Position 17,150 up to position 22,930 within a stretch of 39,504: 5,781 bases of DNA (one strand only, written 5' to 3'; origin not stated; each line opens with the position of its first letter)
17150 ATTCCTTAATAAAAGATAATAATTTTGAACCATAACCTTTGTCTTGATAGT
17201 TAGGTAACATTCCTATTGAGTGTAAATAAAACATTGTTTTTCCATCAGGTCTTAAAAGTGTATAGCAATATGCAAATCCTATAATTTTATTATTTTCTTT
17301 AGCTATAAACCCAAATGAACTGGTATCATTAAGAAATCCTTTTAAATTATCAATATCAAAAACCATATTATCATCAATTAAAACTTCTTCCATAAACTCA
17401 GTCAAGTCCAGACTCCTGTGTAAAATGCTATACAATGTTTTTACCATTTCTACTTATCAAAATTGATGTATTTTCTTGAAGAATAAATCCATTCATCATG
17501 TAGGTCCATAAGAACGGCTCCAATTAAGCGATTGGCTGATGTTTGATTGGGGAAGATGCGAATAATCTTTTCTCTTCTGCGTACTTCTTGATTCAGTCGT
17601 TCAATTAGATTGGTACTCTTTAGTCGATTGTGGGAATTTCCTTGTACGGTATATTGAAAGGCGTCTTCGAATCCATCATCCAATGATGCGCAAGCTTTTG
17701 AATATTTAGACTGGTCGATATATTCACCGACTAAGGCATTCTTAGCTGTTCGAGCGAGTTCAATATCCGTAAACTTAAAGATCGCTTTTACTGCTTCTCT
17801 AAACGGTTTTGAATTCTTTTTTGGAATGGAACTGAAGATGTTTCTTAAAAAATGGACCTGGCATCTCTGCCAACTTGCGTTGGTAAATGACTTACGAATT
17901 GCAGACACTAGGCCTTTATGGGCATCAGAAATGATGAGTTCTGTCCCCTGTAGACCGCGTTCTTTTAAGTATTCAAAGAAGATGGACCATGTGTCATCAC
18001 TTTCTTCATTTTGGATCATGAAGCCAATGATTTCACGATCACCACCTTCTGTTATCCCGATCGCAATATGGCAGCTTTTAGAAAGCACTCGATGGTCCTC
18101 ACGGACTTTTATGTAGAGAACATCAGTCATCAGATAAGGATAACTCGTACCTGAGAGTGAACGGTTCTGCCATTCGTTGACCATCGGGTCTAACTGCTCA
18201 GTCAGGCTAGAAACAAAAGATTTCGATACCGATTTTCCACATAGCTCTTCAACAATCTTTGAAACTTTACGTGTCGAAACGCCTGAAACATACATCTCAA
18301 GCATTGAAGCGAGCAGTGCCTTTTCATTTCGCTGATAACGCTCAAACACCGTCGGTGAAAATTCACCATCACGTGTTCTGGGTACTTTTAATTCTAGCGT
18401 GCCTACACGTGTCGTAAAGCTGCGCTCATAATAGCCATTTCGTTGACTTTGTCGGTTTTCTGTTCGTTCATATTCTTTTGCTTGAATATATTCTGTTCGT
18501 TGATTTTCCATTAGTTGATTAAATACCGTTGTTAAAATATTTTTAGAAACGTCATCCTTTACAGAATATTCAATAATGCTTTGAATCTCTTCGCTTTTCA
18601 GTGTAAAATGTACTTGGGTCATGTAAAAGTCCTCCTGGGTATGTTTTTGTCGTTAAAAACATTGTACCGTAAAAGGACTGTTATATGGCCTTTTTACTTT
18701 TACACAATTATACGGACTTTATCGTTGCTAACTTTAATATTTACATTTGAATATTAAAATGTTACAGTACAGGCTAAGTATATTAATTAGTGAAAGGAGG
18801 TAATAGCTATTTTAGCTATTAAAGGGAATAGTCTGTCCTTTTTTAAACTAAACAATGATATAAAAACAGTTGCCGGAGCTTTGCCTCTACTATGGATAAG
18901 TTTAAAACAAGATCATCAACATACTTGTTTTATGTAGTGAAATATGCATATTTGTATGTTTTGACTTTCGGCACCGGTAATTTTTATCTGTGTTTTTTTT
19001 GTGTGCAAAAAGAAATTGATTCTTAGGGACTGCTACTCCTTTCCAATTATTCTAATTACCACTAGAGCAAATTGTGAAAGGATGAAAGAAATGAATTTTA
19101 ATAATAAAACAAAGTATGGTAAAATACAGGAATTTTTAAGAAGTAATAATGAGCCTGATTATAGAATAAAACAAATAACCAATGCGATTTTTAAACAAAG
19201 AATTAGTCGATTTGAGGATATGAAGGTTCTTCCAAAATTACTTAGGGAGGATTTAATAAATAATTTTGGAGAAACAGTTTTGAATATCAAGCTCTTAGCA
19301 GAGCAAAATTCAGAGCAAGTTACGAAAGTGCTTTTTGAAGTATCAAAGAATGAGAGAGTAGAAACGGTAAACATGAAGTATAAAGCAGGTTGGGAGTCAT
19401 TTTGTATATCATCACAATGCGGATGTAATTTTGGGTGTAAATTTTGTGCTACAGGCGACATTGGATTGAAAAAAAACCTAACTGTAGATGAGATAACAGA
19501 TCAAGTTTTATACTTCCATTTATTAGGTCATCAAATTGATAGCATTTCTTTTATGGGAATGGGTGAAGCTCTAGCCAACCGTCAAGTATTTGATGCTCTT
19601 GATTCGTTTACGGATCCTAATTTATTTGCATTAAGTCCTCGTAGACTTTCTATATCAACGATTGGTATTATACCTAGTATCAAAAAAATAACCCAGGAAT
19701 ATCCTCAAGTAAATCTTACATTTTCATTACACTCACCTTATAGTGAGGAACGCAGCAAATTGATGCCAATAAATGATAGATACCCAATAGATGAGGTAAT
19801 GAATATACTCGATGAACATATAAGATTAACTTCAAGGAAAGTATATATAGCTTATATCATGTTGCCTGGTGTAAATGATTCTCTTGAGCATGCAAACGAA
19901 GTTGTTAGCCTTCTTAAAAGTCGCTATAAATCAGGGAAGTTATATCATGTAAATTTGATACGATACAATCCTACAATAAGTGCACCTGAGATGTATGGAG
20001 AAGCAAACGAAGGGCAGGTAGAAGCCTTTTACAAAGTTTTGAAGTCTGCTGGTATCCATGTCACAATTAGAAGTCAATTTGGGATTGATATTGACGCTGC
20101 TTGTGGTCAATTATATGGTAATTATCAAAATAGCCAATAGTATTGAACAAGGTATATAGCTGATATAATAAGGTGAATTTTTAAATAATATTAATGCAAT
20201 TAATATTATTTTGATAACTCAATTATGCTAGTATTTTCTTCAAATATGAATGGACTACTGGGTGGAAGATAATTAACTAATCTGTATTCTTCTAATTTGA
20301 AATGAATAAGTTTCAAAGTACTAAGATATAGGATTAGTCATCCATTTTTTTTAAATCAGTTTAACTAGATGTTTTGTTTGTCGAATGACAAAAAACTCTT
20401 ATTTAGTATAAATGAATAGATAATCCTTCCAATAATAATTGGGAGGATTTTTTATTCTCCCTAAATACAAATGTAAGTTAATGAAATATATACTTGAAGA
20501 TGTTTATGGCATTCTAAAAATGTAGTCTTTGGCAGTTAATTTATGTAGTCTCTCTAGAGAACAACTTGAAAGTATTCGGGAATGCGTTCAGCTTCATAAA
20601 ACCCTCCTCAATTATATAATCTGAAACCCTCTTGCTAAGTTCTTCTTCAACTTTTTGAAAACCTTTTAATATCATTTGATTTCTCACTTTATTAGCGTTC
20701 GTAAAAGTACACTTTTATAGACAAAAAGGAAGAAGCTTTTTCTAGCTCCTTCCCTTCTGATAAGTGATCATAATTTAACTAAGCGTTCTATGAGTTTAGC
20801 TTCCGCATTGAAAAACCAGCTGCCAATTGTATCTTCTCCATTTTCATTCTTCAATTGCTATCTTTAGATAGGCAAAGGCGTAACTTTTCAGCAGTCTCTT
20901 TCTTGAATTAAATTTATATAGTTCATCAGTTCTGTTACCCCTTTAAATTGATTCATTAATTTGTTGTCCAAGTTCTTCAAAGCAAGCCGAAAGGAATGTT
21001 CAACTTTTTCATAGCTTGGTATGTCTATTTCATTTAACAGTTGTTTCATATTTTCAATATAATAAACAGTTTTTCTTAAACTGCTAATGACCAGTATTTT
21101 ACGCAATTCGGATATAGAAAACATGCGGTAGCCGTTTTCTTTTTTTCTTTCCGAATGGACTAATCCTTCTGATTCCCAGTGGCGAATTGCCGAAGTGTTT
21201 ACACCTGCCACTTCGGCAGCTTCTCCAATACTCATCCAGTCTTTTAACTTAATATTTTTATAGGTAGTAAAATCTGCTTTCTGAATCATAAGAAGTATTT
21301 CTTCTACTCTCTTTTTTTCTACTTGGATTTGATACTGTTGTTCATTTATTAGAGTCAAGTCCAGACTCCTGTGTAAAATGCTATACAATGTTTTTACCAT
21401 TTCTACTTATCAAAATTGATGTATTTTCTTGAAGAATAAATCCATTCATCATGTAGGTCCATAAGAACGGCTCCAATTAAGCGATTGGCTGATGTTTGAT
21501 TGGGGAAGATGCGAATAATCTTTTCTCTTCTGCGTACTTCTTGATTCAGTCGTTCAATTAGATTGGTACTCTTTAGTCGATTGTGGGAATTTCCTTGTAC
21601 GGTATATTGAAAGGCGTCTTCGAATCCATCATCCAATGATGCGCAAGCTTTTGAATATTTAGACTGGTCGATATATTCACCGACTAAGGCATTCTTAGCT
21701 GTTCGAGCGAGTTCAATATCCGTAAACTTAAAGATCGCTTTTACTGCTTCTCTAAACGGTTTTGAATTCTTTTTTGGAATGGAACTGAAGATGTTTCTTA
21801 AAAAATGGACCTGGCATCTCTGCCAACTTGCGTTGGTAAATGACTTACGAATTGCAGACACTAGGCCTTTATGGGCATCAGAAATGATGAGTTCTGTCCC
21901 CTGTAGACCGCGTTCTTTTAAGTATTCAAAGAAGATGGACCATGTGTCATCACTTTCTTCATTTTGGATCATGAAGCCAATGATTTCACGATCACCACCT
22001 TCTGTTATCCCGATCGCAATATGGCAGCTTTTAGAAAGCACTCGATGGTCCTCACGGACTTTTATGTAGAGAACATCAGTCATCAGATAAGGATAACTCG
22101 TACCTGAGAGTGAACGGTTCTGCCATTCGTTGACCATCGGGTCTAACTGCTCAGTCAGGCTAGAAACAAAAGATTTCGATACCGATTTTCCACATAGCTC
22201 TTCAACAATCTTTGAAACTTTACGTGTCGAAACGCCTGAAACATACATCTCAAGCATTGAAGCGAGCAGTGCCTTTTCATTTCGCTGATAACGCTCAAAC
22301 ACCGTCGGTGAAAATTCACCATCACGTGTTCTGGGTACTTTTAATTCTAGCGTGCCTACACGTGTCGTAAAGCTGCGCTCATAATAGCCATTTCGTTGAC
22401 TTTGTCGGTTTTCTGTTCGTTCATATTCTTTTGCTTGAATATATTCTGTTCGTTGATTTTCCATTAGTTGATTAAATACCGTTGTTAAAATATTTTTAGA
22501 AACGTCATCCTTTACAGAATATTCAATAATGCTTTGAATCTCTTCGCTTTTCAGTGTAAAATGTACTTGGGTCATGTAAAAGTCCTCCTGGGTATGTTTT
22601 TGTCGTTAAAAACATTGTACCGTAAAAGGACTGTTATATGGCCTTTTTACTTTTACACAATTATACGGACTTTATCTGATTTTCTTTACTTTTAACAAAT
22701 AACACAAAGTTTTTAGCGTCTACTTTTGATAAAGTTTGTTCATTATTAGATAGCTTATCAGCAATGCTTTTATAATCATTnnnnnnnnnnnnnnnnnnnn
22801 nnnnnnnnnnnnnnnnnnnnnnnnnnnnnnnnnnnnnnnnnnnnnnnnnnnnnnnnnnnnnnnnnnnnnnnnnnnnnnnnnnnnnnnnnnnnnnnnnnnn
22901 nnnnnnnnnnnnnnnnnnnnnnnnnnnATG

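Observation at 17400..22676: cfr lies between two apparently identical, directly repeated IS256 variant copies, while the Tn4001 left IS256 is a different allele: signature of an IS256-mediated translocatable cfr unit grafted onto Tn4001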

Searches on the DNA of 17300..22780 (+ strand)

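Call 9: search_dna_similar(query=window:17300-22780:+, collection=plasmids, mode=near, max_rows=40)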
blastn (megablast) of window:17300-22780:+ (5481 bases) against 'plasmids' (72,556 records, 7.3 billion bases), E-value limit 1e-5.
Records with a match: 1082; places in all: 1891; records where one place covers at least 80% of the query: 6.
Best place of each record, by identity: >=99% 221; 95-99% 15; 90-95% 357; 80-90% 488; 60-80% 1.
By first word of the organism name: Enterococcus 709; Staphylococcus 287; Escherichia 26; Proteus 11; Mammaliicoccus 8; Lactococcus 8; Ligilactobacillus 6; Klebsiella 3; Pasteurella 3; Lysinibacillus 3; and 13 more.
By predicted mobility (MOB-suite, as given by PLSDB): conjugative 417; mobilizable 341; non-mobilizable 324.
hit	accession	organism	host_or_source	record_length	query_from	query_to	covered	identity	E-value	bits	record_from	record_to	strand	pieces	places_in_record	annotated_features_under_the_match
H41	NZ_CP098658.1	Staphylococcus capitis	Homo sapiens,single cell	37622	94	5481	98%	99.9%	0e+0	9926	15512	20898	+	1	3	cfrA: Cfr 23S ribosomal RNA methyltransferase | cfr: 23S rRNA (adenine(2503)-C(8))-methyltransferase Cfr | MerR family transcriptional regulator | hypothetical protein (x2)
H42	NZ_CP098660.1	Staphylococcus capitis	Homo sapiens,single cell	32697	1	5378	98%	100.0%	0e+0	9926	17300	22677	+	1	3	IS256-like element ISEnfa4 family transposase (x2) | cfrA: Cfr 23S ribosomal RNA methyltransferase | cfr: 23S rRNA (adenine(2503)-C(8))-methyltransferase Cfr | MerR family transcriptional regulator | hypothetical protein | and 2 other names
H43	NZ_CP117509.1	Enterococcus faecalis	culture,feces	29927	101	5385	81%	99.9%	0e+0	10655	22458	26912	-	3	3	IS256-like element ISEnfa4 family transposase (x2) | cfrA: Cfr 23S ribosomal RNA methyltransferase | cfr: 23S rRNA (adenine(2503)-C(8))-methyltransferase Cfr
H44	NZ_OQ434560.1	Enterococcus faecalis OG1RF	-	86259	101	5377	81%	99.9%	0e+0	8210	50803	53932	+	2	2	IS256-like element ISEnfa4 family transposase | cfrA: Cfr 23S ribosomal RNA methyltransferase | cfr: 23S rRNA (adenine(2503)-C(8))-methyltransferase Cfr | hypothetical protein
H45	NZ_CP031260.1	Klebsiella quasipneumoniae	Homo sapiens,bronchoalveolar lavage ...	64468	101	5377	80%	96.0%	0e+0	7121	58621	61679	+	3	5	cfrA: Cfr 23S ribosomal RNA methyltransferase | cfr: 23S rRNA (adenine(2503)-C(8))-methyltransferase Cfr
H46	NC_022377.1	Escherichia coli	swine,maxillary lymph node of an ill pig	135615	100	5377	81%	93.2%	0e+0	6550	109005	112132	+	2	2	IS256-like element IS256 family transposase | cfrA: Cfr 23S ribosomal RNA methyltransferase | cfr: 23S rRNA (adenine(2503)-C(8))-methyltransferase Cfr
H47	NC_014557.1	Bacillus sp. BS-02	feces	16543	100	5378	80%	93.0%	0e+0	6423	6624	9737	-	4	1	IS256-like element IS256 family transposase | cfrA: Cfr 23S ribosomal RNA methyltransferase | cfr: 23S rRNA (adenine(2503)-C(8))-methyltransferase Cfr | hypothetical protein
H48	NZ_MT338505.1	Pasteurella multocida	-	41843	101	5378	79%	92.9%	0e+0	6269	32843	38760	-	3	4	IS256-like element IS256 family transposase | cfrA: Cfr 23S ribosomal RNA methyltransferase | cfr: 23S rRNA (adenine(2503)-C(8))-methyltransferase Cfr | mobV: MobV family relaxase | recombinase family protein | and 2 other names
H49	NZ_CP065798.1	Staphylococcus saprophyticus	pig,single cell,nasal swab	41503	1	4134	53%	100.0%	0e+0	5331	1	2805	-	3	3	cfrA: Cfr 23S ribosomal RNA methyltransferase | cfr: 23S rRNA (adenine(2503)-C(8))-methyltransferase Cfr | MerR family transcriptional regulator | GNAT family N-acetyltransferase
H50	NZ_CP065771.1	Enterococcus faecium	Homo sapiens,Digestive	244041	1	5377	50%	92.0%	0e+0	3852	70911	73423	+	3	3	IS256-like element IS1542 family transposase | AAC(6')-Ie-APH(2'')-Ia ...: aminoglycoside bifunctional resistance protein (x2) | ANT(6)-Ia: ANT(6) | GNAT family N-acetyltransferase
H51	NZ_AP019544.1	Staphylococcus aureus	Homo sapiens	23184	1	5377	50%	90.3%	0e+0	4062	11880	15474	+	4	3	AAC(6')-Ie-APH(2'')-Ia ...: aminoglycoside bifunctional resistance protein (x2) | IS256-like element IS256 family transposase | GNAT family N-acetyltransferase (x2)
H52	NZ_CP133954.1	Enterococcus faecium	Homo sapiens,urine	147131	101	5377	49%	92.4%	0e+0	3813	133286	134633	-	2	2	IS256-like element IS1542 family transposase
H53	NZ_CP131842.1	Enterococcus faecium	-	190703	101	5377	48%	93.3%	0e+0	4814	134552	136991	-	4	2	IS256-like element IS1542 family transposase | AAC(6')-Ie-APH(2'')-Ia ...: aminoglycoside bifunctional resistance protein (x2)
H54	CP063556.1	Enterococcus faecium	Homo sapiens,rectal swab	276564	1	5377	50%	89.9%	0e+0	4618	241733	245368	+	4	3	aph(2'')-Ia: aminoglycoside O-phosphotransferase APH(2'')-Ia | AAC(6')-Ie-APH(2'')-Ia ...: aminoglycoside bifunctional resistance protein | aac(6')-Ie/aph(2'')-Ia: bifunctional aminoglycoside N-acetyltransferase ... | IS256-like element IS256 family transposase | GNAT family N-acetyltransferase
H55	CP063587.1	Enterococcus faecium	Homo sapiens,rectal swab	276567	1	5377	50%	89.9%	0e+0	4618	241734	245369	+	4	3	aph(2'')-Ia: aminoglycoside O-phosphotransferase APH(2'')-Ia | AAC(6')-Ie-APH(2'')-Ia ...: aminoglycoside bifunctional resistance protein | aac(6')-Ie/aph(2'')-Ia: bifunctional aminoglycoside N-acetyltransferase ... | IS256-like element IS256 family transposase | GNAT family N-acetyltransferase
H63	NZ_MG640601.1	Enterococcus faecium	Homo sapiens,urine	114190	98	5386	49%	92.5%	0e+0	3814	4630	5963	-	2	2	IS256-like element IS1542 family transposase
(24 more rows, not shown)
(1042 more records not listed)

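Call 18: get_annotated_region(hit=H43, flank=2500)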
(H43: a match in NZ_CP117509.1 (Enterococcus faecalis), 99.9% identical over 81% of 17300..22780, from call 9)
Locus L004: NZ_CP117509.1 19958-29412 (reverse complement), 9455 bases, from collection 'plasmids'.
description: Enterococcus faecalis strain CQJXZ21-077 plasmid pJXZ077-29K, complete sequence
organism: Enterococcus faecalis (NCBI taxid 1351)
taxonomy: Bacteria; Bacillota; Bacilli; Lactobacillales; Enterococcaceae; Enterococcus; Enterococcus faecalis
host: -; source: culture,feces; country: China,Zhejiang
typing (MOB-suite, as given by PLSDB): non-mobilizable; replicon Inc18,rep_cluster_180
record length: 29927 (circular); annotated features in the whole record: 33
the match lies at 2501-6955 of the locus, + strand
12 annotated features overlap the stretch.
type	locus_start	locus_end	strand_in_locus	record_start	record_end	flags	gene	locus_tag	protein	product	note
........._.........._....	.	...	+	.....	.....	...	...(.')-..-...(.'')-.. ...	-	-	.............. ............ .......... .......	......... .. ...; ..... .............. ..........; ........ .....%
CDS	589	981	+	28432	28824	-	-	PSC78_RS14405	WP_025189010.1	GNAT family N-acetyltransferase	-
CDS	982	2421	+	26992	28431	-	aph(2'')-Ia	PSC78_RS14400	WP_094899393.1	aminoglycoside O-phosphotransferase APH(2'')-Ia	-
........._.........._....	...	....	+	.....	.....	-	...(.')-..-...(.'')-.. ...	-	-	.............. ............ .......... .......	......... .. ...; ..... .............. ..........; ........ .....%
predicted_resistance_gene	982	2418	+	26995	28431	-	aac(6')-Ie/aph(2'')-Ia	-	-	bifunctional aminoglycoside N-acetyltransferase AAC(6')-Ie/aminoglycoside O-phosphotransferase APH(2'')-Ia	predicted by amrfinderplus; class AMINOGLYCOSIDE; identity 99.37%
CDS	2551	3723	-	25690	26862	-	-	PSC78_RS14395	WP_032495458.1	IS256-like element ISEnfa4 family transposase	GO:0006313 - DNA transposition [Evidence IEA]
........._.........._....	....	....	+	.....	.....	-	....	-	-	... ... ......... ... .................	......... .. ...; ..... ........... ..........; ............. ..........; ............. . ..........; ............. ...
predicted_resistance_gene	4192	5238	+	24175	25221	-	cfr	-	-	23S rRNA (adenine(2503)-C(8))-methyltransferase Cfr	predicted by amrfinderplus; class PHENICOL/LINCOSAMIDE/OXAZOLIDINONE/PLEUROMUTILIN/STREPTOGRAMIN; identity 99.71%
CDS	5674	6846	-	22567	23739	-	-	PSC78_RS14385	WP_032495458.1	IS256-like element ISEnfa4 family transposase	GO:0006313 - DNA transposition [Evidence IEA]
CDS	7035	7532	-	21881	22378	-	-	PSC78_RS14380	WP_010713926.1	DnaJ domain-containing protein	-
CDS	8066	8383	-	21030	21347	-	-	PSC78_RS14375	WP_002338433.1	hypothetical protein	-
CDS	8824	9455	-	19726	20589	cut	-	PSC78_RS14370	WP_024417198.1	zeta toxin family protein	-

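Call 19: get_annotated_region(hit=H44, flank=3000)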
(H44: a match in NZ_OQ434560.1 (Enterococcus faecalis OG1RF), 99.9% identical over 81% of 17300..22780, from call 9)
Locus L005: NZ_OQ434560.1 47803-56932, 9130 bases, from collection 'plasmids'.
description: Enterococcus faecalis OG1RF plasmid cfr/cyl, complete sequence
organism: Enterococcus faecalis OG1RF (NCBI taxid 474186)
taxonomy: Bacteria; Bacillota; Bacilli; Lactobacillales; Enterococcaceae; Enterococcus; Enterococcus faecalis; Enterococcus faecalis OG1RF
host: -; source: -; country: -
typing (MOB-suite, as given by PLSDB): conjugative; replicon rep_cluster_180; relaxase MOBP; mating-pair formation MPF_T
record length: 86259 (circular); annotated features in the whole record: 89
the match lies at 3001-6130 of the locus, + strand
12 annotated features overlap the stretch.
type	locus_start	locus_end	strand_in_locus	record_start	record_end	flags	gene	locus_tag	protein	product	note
CDS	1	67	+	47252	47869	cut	-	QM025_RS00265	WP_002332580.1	recombinase family protein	GO:0006310 - DNA recombination [Evidence IEA]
CDS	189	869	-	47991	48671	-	-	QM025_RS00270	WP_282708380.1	IS6-like element IS1216 family transposase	GO:0006313 - DNA transposition [Evidence IEA]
CDS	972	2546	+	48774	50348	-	-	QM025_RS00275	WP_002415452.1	glycoside hydrolase domain-containing protein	-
CDS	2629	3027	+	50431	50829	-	-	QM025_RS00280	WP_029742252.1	hypothetical protein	-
CDS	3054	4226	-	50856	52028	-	-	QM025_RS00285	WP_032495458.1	IS256-like element ISEnfa4 family transposase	GO:0006313 - DNA transposition [Evidence IEA]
predicted_resistance_gene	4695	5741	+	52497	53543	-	cfr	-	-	23S rRNA (adenine(2503)-C(8))-methyltransferase Cfr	predicted by amrfinderplus; class PHENICOL/LINCOSAMIDE/OXAZOLIDINONE/PLEUROMUTILIN/STREPTOGRAMIN; identity 100.0%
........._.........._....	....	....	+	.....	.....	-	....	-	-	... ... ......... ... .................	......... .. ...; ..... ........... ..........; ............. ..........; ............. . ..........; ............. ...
CDS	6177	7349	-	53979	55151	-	-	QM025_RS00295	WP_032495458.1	IS256-like element ISEnfa4 family transposase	GO:0006313 - DNA transposition [Evidence IEA]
CDS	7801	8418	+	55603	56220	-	-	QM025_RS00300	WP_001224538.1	recombinase family protein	GO:0006310 - DNA recombination [Evidence IEA]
CDS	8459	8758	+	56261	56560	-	-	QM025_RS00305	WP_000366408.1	BRCT domain-containing protein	-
CDS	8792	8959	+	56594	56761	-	-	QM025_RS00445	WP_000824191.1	hypothetical protein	-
CDS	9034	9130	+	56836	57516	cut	-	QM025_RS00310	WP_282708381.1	IS6 family transposase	-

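Call 20: get_annotated_region(hit=H46, flank=3000)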
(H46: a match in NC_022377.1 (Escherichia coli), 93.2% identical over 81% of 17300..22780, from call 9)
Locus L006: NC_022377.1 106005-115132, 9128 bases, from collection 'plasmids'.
description: Escherichia coli plasmid pSCEC2, complete sequence
organism: Escherichia coli (NCBI taxid 562)
taxonomy: Bacteria; Pseudomonadota; Gammaproteobacteria; Enterobacterales; Enterobacteriaceae; Escherichia; Escherichia coli
host: -; source: swine,maxillary lymph node of an ill pig; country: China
typing (MOB-suite, as given by PLSDB): conjugative; replicon IncC; relaxase MOBH,MOBH; mating-pair formation MPF_F
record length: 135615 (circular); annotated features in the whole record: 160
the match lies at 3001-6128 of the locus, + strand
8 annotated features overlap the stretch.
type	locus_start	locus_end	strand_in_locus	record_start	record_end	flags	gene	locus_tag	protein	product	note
CDS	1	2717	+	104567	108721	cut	-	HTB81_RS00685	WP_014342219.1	RHS repeat-associated core domain-containing protein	-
CDS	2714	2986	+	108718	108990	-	-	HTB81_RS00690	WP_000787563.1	MafI family immunity protein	-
CDS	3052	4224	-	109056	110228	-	-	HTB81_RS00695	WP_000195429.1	IS256-like element IS256 family transposase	GO:0006313 - DNA transposition [Evidence IEA]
predicted_resistance_gene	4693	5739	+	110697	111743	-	cfr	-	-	23S rRNA (adenine(2503)-C(8))-methyltransferase Cfr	predicted by amrfinderplus; class PHENICOL/LINCOSAMIDE/OXAZOLIDINONE/PLEUROMUTILIN/STREPTOGRAMIN; identity 100.0%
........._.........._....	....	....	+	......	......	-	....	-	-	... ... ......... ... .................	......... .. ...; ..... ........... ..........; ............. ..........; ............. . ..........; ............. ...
CDS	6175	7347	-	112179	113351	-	-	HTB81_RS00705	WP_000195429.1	IS256-like element IS256 family transposase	GO:0006313 - DNA transposition [Evidence IEA]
CDS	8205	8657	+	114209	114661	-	-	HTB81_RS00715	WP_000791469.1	hypothetical protein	-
CDS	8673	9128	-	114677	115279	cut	-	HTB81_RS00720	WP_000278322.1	hypothetical protein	-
